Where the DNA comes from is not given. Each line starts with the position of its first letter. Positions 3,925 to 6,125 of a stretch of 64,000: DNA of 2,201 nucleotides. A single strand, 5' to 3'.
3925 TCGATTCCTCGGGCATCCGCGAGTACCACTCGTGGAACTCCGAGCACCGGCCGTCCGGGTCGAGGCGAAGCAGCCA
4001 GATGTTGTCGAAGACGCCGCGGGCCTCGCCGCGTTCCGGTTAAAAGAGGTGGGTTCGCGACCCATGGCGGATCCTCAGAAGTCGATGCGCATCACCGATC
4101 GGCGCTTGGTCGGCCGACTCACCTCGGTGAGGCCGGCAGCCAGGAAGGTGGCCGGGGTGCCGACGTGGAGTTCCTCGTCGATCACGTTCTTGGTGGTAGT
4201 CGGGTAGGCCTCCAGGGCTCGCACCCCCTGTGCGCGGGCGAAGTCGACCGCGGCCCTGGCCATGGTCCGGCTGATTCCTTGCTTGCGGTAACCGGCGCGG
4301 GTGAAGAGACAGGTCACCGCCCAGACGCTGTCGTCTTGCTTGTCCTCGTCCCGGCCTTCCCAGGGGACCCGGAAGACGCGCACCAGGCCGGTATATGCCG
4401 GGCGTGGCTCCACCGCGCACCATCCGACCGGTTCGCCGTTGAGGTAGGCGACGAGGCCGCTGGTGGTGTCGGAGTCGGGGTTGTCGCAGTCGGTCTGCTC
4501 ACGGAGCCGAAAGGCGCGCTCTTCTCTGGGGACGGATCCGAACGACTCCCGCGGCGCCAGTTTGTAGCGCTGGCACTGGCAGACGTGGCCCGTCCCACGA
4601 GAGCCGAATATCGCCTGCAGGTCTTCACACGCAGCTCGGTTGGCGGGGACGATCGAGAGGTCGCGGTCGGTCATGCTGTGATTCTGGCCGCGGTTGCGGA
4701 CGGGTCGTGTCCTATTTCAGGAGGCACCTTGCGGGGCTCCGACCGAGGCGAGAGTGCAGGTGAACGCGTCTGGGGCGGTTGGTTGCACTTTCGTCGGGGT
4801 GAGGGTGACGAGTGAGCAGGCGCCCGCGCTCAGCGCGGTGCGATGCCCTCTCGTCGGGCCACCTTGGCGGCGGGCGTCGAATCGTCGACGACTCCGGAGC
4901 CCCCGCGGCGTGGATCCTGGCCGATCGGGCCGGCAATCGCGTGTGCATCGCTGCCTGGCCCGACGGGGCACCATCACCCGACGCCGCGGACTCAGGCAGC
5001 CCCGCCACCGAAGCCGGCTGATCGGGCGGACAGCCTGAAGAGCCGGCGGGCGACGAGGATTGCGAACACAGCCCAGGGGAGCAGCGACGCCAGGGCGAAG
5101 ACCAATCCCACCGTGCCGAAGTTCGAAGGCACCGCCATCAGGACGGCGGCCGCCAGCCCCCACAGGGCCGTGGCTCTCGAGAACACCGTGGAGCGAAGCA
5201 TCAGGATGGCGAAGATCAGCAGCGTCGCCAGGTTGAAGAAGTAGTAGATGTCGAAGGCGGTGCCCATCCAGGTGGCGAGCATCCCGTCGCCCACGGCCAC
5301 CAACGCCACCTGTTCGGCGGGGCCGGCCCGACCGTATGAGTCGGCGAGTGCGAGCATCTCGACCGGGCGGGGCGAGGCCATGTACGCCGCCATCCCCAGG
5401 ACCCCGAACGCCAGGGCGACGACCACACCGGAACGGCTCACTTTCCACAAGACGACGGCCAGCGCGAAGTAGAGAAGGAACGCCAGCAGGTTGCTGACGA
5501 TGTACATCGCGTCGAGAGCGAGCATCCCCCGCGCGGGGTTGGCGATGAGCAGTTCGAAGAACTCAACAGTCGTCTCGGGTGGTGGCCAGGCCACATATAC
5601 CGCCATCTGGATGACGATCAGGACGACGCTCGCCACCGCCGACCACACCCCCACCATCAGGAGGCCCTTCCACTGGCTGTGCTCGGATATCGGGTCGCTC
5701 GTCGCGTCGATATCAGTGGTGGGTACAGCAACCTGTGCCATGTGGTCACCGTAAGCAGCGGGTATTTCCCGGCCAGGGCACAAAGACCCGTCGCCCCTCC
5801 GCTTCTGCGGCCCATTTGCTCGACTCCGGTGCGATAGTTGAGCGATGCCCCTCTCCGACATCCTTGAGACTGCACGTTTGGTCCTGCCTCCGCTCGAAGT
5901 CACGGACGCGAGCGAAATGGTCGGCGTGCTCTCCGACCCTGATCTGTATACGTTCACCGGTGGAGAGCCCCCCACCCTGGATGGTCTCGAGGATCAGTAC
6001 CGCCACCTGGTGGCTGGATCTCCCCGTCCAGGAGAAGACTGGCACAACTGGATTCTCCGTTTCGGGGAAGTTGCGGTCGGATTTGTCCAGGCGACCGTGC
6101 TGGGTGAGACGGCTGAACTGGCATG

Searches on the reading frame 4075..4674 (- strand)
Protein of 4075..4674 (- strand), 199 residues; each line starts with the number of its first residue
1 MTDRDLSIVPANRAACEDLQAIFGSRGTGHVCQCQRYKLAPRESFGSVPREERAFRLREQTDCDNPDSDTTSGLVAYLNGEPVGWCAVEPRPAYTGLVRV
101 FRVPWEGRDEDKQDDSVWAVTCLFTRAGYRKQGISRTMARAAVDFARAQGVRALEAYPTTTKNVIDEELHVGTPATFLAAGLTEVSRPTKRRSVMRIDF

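Call 52: search_protein_families(library=pfam, proteins=[window:4075-4674:-], max_evalue=0.01)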
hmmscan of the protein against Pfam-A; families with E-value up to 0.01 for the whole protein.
window:4075-4674:- (199 aa): 3 families
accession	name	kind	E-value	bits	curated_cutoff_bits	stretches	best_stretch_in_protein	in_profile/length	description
PF00583.31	Acetyltransf_1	-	9.3e-10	39.2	20.7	1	52-159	18-101/116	Acetyltransferase (GNAT) family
PF13508.13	Acetyltransf_7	-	0.0002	22.1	27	1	74-154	6-65/84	Acetyltransferase (GNAT) domain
PF14542.12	Acetyltransf_CG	-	0.00028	21.4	30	1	113-153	20-60/80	GCN5-related N-acetyl-transferase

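Call 78: find_homologous_proteins(query=window:4075-4674:-, max_evalue=1e-40)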
Query window:4075-4674:- (199 aa): 7463 proteins with E <= 1e-40 among 8000 candidates; the best 120 are listed.
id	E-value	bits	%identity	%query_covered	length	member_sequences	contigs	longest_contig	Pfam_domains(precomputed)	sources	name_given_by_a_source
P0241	3.9e-131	453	100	100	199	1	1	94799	PF00583.32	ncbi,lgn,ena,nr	ncbi:MAG TPA: GNAT family N-acetyltransferase [Acidimicrobiia bacterium]|nr:GNAT family N-acetyltran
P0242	4.9e-121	420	93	99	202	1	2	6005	PF00583.32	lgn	-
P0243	1.8e-120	418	92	99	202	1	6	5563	PF00583.32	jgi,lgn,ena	-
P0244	6.9e-115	400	89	99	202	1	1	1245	PF00583.32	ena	-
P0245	1.1e-112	392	86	99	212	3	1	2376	PF00583.32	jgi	jgi:GNAT superfamily N-acetyltransferase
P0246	4.8e-112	390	85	99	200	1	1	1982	PF00583.32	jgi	jgi:GNAT superfamily N-acetyltransferase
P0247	2.0e-110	385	84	99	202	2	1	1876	PF00583.32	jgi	jgi:GNAT superfamily N-acetyltransferase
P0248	2.7e-110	385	84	99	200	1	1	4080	PF00583.32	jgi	jgi:GNAT superfamily N-acetyltransferase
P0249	5.6e-110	384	84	99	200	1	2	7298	PF00583.32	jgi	jgi:GNAT superfamily N-acetyltransferase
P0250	1.4e-109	382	84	99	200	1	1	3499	PF00583.32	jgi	jgi:GNAT superfamily N-acetyltransferase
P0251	5.3e-104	364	81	99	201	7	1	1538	PF00583.32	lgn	-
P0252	6.2e-104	364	79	99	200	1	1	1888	PF00583.32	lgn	-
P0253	9.2e-104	363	82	99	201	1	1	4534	PF00583.32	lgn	-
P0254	1.3e-102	360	80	99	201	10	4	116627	PF00583.32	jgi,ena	jgi:GNAT superfamily N-acetyltransferase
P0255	2.4e-102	359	78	99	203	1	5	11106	PF00583.32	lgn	-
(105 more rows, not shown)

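Call 79: find_encoding_contigs(protein=P0243, flank=1500, max_places=6)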
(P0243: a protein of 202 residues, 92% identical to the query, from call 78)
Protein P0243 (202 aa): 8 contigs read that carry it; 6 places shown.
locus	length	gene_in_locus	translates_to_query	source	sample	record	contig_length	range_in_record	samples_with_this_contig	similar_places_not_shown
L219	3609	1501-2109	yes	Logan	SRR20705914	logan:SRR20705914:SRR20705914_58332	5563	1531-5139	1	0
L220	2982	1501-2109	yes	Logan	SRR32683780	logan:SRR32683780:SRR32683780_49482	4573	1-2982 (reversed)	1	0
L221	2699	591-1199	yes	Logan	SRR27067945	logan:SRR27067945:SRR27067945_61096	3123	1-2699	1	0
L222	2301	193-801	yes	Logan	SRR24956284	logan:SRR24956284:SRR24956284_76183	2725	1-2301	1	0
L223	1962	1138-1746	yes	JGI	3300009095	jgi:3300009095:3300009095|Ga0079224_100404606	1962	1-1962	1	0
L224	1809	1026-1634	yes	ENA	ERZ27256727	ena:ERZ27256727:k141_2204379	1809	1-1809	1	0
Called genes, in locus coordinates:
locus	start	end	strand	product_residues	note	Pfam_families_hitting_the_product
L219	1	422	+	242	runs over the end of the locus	-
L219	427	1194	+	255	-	-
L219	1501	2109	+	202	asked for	PF00583:Acetyltransf_1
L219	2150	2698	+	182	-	PF12680:SnoaL_2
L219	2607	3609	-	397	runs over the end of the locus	PF00211:Guanylate_cyc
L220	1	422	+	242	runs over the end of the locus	-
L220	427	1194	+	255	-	-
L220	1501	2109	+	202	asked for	PF00583:Acetyltransf_1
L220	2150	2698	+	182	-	PF12680:SnoaL_2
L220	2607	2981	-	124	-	?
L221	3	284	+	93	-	?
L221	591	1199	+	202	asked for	PF00583:Acetyltransf_1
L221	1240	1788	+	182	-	PF12680:SnoaL_2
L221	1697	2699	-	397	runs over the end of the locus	PF00211:Guanylate_cyc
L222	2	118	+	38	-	?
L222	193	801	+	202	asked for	PF00583:Acetyltransf_1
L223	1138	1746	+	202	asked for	PF00583:Acetyltransf_1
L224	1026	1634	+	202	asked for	PF00583:Acetyltransf_1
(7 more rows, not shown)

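Call 80: find_encoding_contigs(protein=P0249, flank=1500, max_places=4)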
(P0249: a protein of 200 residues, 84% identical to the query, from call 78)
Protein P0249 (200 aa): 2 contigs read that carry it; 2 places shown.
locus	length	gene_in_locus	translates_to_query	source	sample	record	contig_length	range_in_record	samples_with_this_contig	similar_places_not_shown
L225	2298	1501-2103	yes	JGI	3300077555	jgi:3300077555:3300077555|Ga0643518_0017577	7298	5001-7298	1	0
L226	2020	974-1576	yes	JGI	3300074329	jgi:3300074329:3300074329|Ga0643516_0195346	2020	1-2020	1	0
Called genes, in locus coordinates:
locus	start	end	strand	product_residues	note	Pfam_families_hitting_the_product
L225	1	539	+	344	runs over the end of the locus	PF19671:DUF6174 (weak), PF03724:META (faint)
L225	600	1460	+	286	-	-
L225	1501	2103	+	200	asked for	PF00583:Acetyltransf_1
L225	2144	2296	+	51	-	?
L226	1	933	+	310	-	?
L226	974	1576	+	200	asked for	PF00583:Acetyltransf_1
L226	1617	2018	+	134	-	?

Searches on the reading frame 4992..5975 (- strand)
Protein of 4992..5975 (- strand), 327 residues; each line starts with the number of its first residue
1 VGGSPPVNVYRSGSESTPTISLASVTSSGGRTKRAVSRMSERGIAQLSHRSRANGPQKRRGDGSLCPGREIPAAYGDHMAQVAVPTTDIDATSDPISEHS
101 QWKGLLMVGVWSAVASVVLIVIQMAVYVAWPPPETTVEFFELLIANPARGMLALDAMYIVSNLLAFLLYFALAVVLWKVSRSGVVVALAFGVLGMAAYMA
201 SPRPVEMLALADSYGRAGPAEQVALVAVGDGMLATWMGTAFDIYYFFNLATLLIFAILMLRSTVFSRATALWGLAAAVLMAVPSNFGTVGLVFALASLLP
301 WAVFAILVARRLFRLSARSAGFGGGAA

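Call 52: search_protein_families(library=pfam, proteins=[window:4992-5975:-], max_evalue=0.01)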
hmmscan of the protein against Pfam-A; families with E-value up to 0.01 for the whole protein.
window:4992-5975:- (327 aa): 1 family
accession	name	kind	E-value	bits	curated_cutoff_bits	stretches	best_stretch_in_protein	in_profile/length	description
PF14329.11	DUF4386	-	0.0016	18.8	27.6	1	109-308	3-197/210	Domain of unknown function (DUF4386)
